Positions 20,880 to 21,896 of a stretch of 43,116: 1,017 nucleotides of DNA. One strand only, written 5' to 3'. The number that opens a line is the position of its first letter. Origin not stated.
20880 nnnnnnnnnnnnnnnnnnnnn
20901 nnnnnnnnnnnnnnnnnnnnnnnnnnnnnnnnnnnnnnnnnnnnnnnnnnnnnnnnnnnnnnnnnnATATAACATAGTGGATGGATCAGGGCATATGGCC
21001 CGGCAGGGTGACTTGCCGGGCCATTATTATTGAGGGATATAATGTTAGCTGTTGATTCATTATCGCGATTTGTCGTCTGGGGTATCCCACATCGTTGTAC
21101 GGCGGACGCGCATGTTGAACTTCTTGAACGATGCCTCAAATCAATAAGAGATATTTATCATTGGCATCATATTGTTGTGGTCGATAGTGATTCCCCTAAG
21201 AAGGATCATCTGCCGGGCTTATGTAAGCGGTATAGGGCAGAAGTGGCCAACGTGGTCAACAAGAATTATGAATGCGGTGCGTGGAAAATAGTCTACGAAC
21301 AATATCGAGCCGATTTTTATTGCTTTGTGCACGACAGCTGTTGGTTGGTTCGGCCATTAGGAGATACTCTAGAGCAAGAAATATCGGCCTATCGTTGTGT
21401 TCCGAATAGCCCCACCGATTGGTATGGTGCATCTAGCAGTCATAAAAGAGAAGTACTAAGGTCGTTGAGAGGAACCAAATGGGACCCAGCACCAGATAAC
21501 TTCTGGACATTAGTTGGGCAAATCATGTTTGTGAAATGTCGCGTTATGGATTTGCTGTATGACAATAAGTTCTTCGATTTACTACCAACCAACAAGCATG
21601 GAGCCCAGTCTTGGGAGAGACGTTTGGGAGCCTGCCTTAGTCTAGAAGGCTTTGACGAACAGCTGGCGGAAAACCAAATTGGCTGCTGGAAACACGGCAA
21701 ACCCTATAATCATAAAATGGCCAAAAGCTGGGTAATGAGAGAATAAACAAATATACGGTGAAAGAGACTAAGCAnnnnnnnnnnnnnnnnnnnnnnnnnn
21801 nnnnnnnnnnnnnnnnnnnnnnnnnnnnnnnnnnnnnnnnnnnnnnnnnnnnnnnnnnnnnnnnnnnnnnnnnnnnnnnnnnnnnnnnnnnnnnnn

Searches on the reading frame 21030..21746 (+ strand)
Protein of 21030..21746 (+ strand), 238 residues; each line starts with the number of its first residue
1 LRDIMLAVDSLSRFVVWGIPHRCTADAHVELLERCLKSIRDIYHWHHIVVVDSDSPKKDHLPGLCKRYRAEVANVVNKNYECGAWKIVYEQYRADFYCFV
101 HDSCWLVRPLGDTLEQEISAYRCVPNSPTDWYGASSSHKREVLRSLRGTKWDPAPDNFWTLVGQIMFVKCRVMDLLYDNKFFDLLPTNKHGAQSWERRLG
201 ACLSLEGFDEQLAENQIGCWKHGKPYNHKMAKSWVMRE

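Call 4: search_protein_families(library=pfam, proteins=[window:21030-21746:+], max_evalue=0.01)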
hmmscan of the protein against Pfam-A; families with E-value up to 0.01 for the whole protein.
window:21030-21746:+ (238 aa): 0 families

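Call 13: search_protein_families(library=phrogs, proteins=[window:21030-21746:+], max_evalue=0.01)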
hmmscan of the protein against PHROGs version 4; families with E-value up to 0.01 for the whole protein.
window:21030-21746:+ (238 aa): 0 families

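Call 38: search_protein_families(library=ncbifam, proteins=[window:21030-21746:+], max_evalue=0.1)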
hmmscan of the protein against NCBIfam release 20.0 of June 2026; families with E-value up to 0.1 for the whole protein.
window:21030-21746:+ (238 aa): 0 families

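Call 43: search_solved_structures(query=window:21030-21743:+, max_evalue=10)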
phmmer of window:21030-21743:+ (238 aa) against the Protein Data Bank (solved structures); distinct sequences matched with E-value up to 10: 3.
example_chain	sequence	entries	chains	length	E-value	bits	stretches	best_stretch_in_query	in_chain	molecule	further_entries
7edo_A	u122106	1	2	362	0.86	12.4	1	107-175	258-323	MHC class I antigen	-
7tgh_T9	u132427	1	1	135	1.6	11.5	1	55-126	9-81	NDUTT9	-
8b6f_BO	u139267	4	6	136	1.6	11.4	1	55-126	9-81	NADH dehydrogenase [ubiquinone] 1 alpha subcomplex subunit 8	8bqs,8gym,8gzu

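Call 47: search_dna_similar(query=window:21030-21743:+, collection=phages, mode=protein, max_rows=10, max_evalue=0.01)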
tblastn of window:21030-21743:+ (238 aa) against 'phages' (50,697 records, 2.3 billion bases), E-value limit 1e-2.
Records with a match: 1; places in all: 1; records where one place covers at least 80% of the query: 1.
Best place of each record, by identity: <60% 1.
By first word of the organism name: uncultured 1.
By host as written in the record: - 1.
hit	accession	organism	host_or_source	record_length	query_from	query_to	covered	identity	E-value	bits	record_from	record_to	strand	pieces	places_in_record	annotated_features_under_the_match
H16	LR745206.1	uncultured phage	metagenomic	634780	32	238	87%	23.1%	6e-3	43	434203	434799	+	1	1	record has no annotation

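Call 52: find_related_loci(query=window:21030-21743:+, collection=viral_contigs, flank=3000)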
Query window:21030-21743:+ (238 aa) in viral_contigs; peptide patterns used: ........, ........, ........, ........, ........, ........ (x = any residue, [..] = any of these).
No stretch of DNA in the collection matches any of the patterns.
